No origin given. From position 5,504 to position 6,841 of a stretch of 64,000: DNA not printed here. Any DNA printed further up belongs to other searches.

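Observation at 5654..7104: Translationally coupled PilZ-domain protein and N-terminally truncated DnaB-family ATPase: candidate c-di-GMP-responsive ATPase module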

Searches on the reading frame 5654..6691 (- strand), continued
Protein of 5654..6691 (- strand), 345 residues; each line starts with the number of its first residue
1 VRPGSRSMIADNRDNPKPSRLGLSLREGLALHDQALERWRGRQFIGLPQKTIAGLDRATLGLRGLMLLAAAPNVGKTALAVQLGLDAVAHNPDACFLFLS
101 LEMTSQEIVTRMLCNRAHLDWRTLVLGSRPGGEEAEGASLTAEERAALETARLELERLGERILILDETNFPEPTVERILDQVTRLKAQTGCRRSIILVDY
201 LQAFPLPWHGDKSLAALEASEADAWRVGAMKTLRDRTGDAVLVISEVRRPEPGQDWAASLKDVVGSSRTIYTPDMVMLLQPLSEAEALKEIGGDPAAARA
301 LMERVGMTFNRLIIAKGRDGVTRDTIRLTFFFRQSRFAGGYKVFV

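Call 13: find_related_loci(query=window:5654-6691:-, collection=genome_contigs, flank=6000)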
Query window:5654-6691:- (345 aa) in genome_contigs; peptide patterns used: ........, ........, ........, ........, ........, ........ (x = any residue, [..] = any of these).
214 stretches matched a pattern; 1 encode a relative of the query (tblastn E <= 1e-3); 1 distinct loci.
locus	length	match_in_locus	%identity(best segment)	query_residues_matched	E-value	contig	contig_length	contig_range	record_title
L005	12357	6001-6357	28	65-201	2e-10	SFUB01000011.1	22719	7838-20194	MAG: bacterium isolate W1P33.029 Contig720, whole genome shotgun sequence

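Call 19: find_related_loci(query=A1, collection=metagenome_contigs, flank=5000)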
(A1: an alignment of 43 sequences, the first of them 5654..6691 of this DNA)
Query A1 (345 aa) in metagenome_contigs; peptide patterns used: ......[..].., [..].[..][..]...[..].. (x = any residue, [..] = any of these).
167 stretches matched a pattern; 43 encode a relative of the query (tblastn E <= 1e-3); 43 distinct loci.
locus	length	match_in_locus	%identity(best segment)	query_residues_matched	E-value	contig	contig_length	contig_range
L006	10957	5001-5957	56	24-342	4e-110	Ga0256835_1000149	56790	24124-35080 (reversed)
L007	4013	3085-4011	56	23-338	3e-107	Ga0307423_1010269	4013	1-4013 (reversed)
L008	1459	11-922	54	32-342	1e-113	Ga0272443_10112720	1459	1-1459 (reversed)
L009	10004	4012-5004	53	23-342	2e-105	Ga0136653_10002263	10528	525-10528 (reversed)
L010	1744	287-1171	56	41-342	3e-112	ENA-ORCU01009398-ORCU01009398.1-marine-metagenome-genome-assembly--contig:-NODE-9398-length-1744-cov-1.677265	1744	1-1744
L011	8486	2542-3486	55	23-337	6e-102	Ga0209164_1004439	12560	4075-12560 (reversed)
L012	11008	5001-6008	50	23-340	2e-100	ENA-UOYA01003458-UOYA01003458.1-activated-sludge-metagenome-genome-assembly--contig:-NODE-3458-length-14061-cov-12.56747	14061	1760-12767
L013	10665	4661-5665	52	23-340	2e-100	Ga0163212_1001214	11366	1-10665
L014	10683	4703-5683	51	15-340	3e-97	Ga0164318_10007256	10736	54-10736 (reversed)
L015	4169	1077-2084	50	23-340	2e-97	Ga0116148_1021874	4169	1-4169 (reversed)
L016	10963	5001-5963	49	24-340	2e-92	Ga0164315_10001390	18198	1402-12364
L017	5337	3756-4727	50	23-340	2e-91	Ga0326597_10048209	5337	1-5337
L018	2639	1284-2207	52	32-340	4e-93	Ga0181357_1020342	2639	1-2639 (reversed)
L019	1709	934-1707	54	41-305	1e-88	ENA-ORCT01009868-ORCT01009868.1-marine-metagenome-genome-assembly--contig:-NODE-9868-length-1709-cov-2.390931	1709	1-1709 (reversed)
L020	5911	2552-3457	47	32-335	8e-81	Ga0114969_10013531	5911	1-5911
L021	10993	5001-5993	46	23-342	2e-78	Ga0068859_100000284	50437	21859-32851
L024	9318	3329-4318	44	23-342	3e-74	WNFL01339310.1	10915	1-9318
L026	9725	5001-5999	36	27-337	7e-62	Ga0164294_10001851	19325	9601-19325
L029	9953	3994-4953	41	23-337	5e-55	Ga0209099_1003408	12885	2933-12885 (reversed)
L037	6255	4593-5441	31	36-330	9e-36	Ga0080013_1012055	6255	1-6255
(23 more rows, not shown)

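Call 20: find_related_loci(query=A1, collection=viral_contigs, flank=5000)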
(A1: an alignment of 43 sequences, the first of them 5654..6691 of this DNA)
Query A1 (345 aa) in viral_contigs; peptide patterns used: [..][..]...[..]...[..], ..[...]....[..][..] (x = any residue, [..] = any of these).
26 stretches matched a pattern, but none encodes a relative of the query by tblastn (E <= 1e-3).

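Call 23: search_protein_families(library=pfam, proteins=[L011:874-3504:+, L009:2515-5028:+, L012:3432-6080:+, L016:3420-5975:+, L021:3360-5996:+, L024:1715-4321:+, L029:2455-4983:+, L026:4509-6086:+, L037:4335-5540:+], max_evalue=0.01)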
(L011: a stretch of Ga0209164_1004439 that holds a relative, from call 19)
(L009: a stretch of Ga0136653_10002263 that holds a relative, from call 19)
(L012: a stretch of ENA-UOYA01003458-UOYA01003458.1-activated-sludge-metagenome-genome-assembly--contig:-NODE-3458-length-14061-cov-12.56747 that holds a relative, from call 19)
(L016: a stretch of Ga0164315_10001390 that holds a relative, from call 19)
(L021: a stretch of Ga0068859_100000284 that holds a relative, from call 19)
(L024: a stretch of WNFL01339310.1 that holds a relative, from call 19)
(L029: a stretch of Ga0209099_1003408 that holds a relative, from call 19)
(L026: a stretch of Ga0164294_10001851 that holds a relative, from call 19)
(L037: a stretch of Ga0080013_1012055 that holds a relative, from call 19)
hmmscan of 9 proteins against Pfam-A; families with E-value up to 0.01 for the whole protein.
L011:874-3504:+ (876 aa): 5 families
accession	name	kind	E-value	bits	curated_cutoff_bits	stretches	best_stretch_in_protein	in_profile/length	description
PF03796.21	DnaB_C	-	1.9e-14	54.1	27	1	583-737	3-143/255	DnaB-like helicase C terminal domain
PF13155.12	Toprim_2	-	4.3e-11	43.5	22.1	1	318-410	1-87/88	Toprim-like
PF08275.17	DNAG_N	-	2.7e-07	31.2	26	1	196-291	7-107/128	DNA primase catalytic core, N-terminal domain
PF13662.12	Toprim_4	-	1.4e-06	28.9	25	1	317-389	3-80/85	Toprim domain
PF13481.12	AAA_25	-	6.2e-06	26.4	27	1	586-687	22-135/195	AAA domain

L009:2515-5028:+ (837 aa): 3 families
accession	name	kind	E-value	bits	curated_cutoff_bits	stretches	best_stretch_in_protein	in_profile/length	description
PF03796.21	DnaB_C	-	3e-11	43.6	27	1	529-682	6-142/255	DnaB-like helicase C terminal domain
PF13155.12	Toprim_2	-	2.1e-08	34.8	22.1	1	267-353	1-87/88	Toprim-like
PF13662.12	Toprim_4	-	4.6e-06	27.2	25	1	266-340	3-83/85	Toprim domain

L012:3432-6080:+ (882 aa): 7 families
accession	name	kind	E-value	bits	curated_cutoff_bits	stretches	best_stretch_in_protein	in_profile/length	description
PF03796.21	DnaB_C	-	2.2e-13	50.6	27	1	552-707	5-143/255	DnaB-like helicase C terminal domain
PF13155.12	Toprim_2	-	2.9e-10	40.8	22.1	1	284-371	1-88/88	Toprim-like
PF13362.12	Toprim_3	-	3.5e-08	34.2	27.2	1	283-377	2-95/95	Toprim domain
PF13662.12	Toprim_4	-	9.3e-07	29.4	25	1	283-358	3-84/85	Toprim domain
PF13481.12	AAA_25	-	0.00038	20.6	27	1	543-667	13-152/195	AAA domain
PF01751.28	Toprim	-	0.0038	17.8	23.1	1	283-355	2-91/96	Toprim domain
PF08275.17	DNAG_N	-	0.0072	16.8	26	0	160-225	3-77/128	DNA primase catalytic core, N-terminal domain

L016:3420-5975:+ (851 aa): 5 families
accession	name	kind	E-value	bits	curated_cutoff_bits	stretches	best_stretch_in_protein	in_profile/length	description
PF03796.21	DnaB_C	-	2.6e-14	53.7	27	1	556-773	6-208/255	DnaB-like helicase C terminal domain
PF13155.12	Toprim_2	-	1.3e-08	35.5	22.1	1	285-377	2-88/88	Toprim-like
PF08275.17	DNAG_N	-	1.8e-06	28.5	26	1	141-248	3-108/128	DNA primase catalytic core, N-terminal domain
PF13662.12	Toprim_4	-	3.1e-05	24.6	25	1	283-352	3-80/85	Toprim domain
PF13481.12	AAA_25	-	0.0094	16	27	0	553-618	16-95/195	AAA domain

L021:3360-5996:+ (878 aa): 3 families
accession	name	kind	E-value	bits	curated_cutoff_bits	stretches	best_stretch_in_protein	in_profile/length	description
PF03796.21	DnaB_C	-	4.1e-12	46.4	27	1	576-768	5-178/255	DnaB-like helicase C terminal domain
PF13481.12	AAA_25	-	6.4e-07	29.6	27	1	574-723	19-190/195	AAA domain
PF13191.12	AAA_16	-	0.00027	21.9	32.6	1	581-734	17-143/167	AAA ATPase domain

L024:1715-4321:+ (868 aa): 3 families
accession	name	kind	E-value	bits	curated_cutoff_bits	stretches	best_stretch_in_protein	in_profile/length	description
PF03796.21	DnaB_C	-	4e-08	33.4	27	1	567-646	5-85/255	DnaB-like helicase C terminal domain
PF13481.12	AAA_25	-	4.3e-06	26.9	27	1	564-641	18-107/195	AAA domain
PF13191.12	AAA_16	-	0.0023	18.9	32.6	0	580-717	25-141/167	AAA ATPase domain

L029:2455-4983:+ (842 aa): 9 families
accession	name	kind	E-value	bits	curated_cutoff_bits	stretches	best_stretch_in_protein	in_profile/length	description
PF08275.17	DNAG_N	-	2.1e-11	44.4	26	1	138-256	3-110/128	DNA primase catalytic core, N-terminal domain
PF13155.12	Toprim_2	-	3.9e-11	43.6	22.1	1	277-365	2-88/88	Toprim-like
PF03796.21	DnaB_C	-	2.2e-09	37.5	27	1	545-698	9-142/255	DnaB-like helicase C terminal domain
PF13362.12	Toprim_3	-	1.9e-06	28.7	27.2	1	275-371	2-95/95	Toprim domain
PF13401.12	AAA_22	-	3.4e-06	27.8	27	1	553-690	5-122/130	AAA domain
PF13481.12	AAA_25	-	7.3e-06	26.2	27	1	545-615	25-104/195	AAA domain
PF13662.12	Toprim_4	-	9.1e-06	26.3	25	1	275-345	3-81/85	Toprim domain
PF00004.35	AAA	-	0.00011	23.1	21.2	0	556-573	1-18/131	ATPase family associated with various cellular activities (AAA)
PF02562.22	PhoH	-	0.0059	16.5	27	0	555-589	21-55/205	PhoH-like protein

L026:4509-6086:+ (525 aa): 4 families
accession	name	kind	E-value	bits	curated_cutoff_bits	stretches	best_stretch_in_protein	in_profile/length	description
PF00772.26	DnaB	-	3.9e-26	91.5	23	1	10-110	2-102/103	DnaB-like helicase N terminal domain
PF03796.21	DnaB_C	-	2.5e-13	50.5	27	1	197-352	13-148/255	DnaB-like helicase C terminal domain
PF13481.12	AAA_25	-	6e-05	23.2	27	1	195-275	27-121/195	AAA domain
PF13091.12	PLDc_2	-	0.0046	17.2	27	1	31-117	5-89/132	PLD-like domain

L037:4335-5540:+ (401 aa): 3 families
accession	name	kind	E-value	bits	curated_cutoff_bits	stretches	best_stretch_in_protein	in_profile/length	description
PF03796.21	DnaB_C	-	9.3e-21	74.8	27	1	102-377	5-254/255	DnaB-like helicase C terminal domain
PF13481.12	AAA_25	-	1.4e-05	25.3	27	1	103-302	19-193/195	AAA domain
PF13401.12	AAA_22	-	0.00033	21.4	27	0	115-272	6-104/130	AAA domain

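Call 26: find_encoding_contigs(protein=P0002, flank=4000, max_places=2)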
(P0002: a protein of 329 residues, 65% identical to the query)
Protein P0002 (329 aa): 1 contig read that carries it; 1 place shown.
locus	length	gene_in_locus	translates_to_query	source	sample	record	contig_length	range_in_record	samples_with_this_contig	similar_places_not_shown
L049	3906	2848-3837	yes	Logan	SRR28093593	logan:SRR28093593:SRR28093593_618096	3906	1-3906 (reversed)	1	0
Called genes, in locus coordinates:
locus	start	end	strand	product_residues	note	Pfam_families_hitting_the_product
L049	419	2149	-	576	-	-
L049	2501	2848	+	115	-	-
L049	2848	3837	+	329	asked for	PF13481:AAA_25, PF03796:DnaB_C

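Call 27: find_encoding_contigs(protein=P0003, flank=4000, max_places=2)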
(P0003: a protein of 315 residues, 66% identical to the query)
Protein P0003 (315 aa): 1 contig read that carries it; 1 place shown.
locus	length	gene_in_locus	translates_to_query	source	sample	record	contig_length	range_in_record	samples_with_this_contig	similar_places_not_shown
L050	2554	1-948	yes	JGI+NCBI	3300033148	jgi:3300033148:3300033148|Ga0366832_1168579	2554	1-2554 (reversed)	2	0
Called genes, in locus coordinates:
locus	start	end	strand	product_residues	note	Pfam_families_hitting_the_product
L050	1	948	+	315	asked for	PF13481:AAA_25 (weak), PF03796:DnaB_C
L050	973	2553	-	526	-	PF00004:AAA, PF07728:AAA_5 (weak), PF22667:Lon_lid, PF05362:Lon_C, PF13541:ChlI (weak)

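Call 28: find_encoding_contigs(protein=P0009, flank=5000, max_places=2)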
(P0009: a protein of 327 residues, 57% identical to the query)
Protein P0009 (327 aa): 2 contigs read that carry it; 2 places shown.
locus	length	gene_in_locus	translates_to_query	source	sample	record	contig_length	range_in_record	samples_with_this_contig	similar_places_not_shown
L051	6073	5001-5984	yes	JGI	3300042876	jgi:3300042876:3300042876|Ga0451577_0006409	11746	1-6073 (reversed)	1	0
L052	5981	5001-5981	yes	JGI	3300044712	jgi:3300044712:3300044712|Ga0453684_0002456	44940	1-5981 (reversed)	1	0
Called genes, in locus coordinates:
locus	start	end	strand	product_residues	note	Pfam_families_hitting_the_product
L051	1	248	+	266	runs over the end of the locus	PF03618:Kinase-PPPase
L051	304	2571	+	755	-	PF00390:malic, PF03949:Malic_M, PF01515:PTA_PTB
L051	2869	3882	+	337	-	-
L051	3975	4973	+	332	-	PF01590:GAF, PF13185:GAF_2, PF13492:GAF_3, PF00990:GGDEF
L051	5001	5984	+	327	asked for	PF03796:DnaB_C, PF13481:AAA_25 (weak)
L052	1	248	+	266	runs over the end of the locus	PF03618:Kinase-PPPase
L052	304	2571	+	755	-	PF00390:malic, PF03949:Malic_M, PF01515:PTA_PTB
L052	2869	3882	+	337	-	-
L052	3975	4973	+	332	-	PF01590:GAF, PF13185:GAF_2, PF13492:GAF_3, PF00990:GGDEF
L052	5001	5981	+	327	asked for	PF03796:DnaB_C, PF13481:AAA_25 (weak)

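Call 29: find_encoding_contigs(protein=P0020, flank=5000, max_places=2)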
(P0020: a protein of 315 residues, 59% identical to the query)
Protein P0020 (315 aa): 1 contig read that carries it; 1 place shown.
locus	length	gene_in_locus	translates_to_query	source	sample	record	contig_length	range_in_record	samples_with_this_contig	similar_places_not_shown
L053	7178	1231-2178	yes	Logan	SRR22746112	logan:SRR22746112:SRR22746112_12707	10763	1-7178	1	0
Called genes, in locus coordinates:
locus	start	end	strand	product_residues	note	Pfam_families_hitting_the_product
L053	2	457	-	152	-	?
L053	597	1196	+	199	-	-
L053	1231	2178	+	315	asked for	PF13481:AAA_25 (weak), PF03796:DnaB_C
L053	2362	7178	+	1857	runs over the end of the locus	PF13205:Big_5 (faint), PF11974:bMG3, PF01835:MG2, PF17972:bMG5, PF07703:A2M_BRD, PF00207:A2M, PF17973:bMG10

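Call 30: search_protein_families(library=pfam, proteins=[L049:2501-2848:+, L053:597-1196:+, L051:2869-3882:+, L051:3975-4973:+, L049:419-2149:-, L006:2321-4948:+, L002:7275-7628:+, L053:2-457:-], max_evalue=1)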
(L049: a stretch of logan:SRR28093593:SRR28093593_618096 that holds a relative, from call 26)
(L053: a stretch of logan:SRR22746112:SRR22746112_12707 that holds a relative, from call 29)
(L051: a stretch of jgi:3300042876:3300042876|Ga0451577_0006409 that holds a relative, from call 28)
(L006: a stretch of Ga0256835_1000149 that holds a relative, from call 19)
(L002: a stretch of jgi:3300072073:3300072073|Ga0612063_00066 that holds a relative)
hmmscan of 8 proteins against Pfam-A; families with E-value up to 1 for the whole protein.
L049:2501-2848:+ (115 aa): 1 family
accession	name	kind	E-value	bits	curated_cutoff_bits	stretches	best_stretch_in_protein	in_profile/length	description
PF20524.3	DUF6739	-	0.03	12.8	27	1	7-78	232-298/691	Family of unknown function (DUF6739)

L053:597-1196:+ (199 aa): 0 families

L051:2869-3882:+ (337 aa): 0 families

L051:3975-4973:+ (332 aa): 5 families
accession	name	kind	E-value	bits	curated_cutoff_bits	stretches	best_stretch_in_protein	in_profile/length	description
PF00990.26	GGDEF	-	9e-32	110.5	23.8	1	177-329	2-160/161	Diguanylate cyclase, GGDEF domain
PF01590.32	GAF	-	1.6e-18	68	22.4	1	28-163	2-133/133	GAF domain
PF13185.12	GAF_2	-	3.8e-14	53.5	28.6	1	26-164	2-136/136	GAF domain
PF13492.12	GAF_3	-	2e-07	31.9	27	1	30-165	4-129/129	GAF domain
PF17853.6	GGDEF_2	-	0.0082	16.8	24.5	1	226-286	34-92/116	GGDEF-like domain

L049:419-2149:- (576 aa): 2 families
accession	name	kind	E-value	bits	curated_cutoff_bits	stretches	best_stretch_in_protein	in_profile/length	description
PF13439.12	Glyco_transf_4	-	0.00057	20.4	28.5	1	186-292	93-167/170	Glycosyltransferase Family 4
PF00534.26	Glycos_transf_1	-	0.096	12.7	26.4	1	447-488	92-133/172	Glycosyl transferases group 1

L006:2321-4948:+ (875 aa): 5 families
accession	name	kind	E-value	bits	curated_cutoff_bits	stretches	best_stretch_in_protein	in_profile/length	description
PF13514.12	AAA_27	-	6.5e-09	36.1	22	1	1-220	1-204/206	AAA domain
PF02463.25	SMC_N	-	0.00021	21.2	40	1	258-861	121-203/220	RecF/RecN/SMC N terminal domain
PF10704.14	DUF2508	-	0.0022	18.6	22.5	1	197-231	14-48/71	Protein of unknown function (DUF2508)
PF13476.12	AAA_23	-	0.043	14.9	27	0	10-275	6-195/201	AAA domain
PF13166.12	AAA_13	-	0.15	11.1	36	0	789-854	498-568/713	AAA domain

L002:7275-7628:+ (117 aa): 0 families

L053:2-457:- (152 aa): 2 families
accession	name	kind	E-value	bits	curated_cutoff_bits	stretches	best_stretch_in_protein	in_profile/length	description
PF04055.27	Radical_SAM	-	1e-09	39.2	29.5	1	30-104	5-90/166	Radical SAM superfamily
PF13353.11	Fer4_12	-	0.01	16.6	22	1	26-81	9-69/137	4Fe-4S single cluster domain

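Call 37: list_cluster_members(proteins=[P0001, P0121, P0042, P0010, P0014, P0062, P0077, P0012, P0029, P0031])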
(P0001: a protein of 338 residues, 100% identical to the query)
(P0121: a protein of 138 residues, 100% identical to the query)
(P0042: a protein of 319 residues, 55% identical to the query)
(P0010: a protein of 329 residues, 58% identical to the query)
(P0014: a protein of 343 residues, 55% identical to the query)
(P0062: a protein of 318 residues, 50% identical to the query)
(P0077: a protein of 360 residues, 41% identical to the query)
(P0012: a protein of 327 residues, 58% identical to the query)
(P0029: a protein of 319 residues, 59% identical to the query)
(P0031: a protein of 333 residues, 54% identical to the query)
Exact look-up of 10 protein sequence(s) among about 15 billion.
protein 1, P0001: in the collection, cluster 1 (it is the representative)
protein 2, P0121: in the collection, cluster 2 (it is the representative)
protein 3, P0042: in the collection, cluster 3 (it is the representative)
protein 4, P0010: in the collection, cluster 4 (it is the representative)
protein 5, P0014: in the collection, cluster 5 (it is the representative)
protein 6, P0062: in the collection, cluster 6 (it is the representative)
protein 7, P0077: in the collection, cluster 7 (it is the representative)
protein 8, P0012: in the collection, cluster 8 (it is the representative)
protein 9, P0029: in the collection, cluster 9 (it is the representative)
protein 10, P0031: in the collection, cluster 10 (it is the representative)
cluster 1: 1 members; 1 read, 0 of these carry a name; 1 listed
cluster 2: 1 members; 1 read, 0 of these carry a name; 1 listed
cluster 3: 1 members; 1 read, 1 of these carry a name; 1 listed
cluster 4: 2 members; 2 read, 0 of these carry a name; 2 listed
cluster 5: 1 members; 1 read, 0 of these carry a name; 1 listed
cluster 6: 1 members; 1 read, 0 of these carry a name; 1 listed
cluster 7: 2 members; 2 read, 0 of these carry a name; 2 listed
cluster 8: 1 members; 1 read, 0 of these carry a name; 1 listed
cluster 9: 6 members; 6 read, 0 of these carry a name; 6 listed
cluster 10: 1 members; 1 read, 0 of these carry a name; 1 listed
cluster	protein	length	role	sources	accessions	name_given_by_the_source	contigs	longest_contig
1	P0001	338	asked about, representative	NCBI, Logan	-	-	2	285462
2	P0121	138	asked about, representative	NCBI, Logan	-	-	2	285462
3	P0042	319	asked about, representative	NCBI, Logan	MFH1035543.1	MAG: DnaB-like helicase C-terminal domain-containing protein [Pseudomonadota bacterium]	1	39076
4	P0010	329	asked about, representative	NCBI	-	-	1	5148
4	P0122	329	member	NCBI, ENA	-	-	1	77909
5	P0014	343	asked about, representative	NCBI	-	-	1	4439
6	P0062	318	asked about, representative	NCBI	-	-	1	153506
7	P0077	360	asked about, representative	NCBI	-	-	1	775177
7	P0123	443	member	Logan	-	-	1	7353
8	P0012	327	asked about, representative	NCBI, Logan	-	-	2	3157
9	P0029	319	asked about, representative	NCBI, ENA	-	-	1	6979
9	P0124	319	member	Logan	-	-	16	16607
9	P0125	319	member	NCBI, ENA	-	-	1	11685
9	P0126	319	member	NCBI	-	-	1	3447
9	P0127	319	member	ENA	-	-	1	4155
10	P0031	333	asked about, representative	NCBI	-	-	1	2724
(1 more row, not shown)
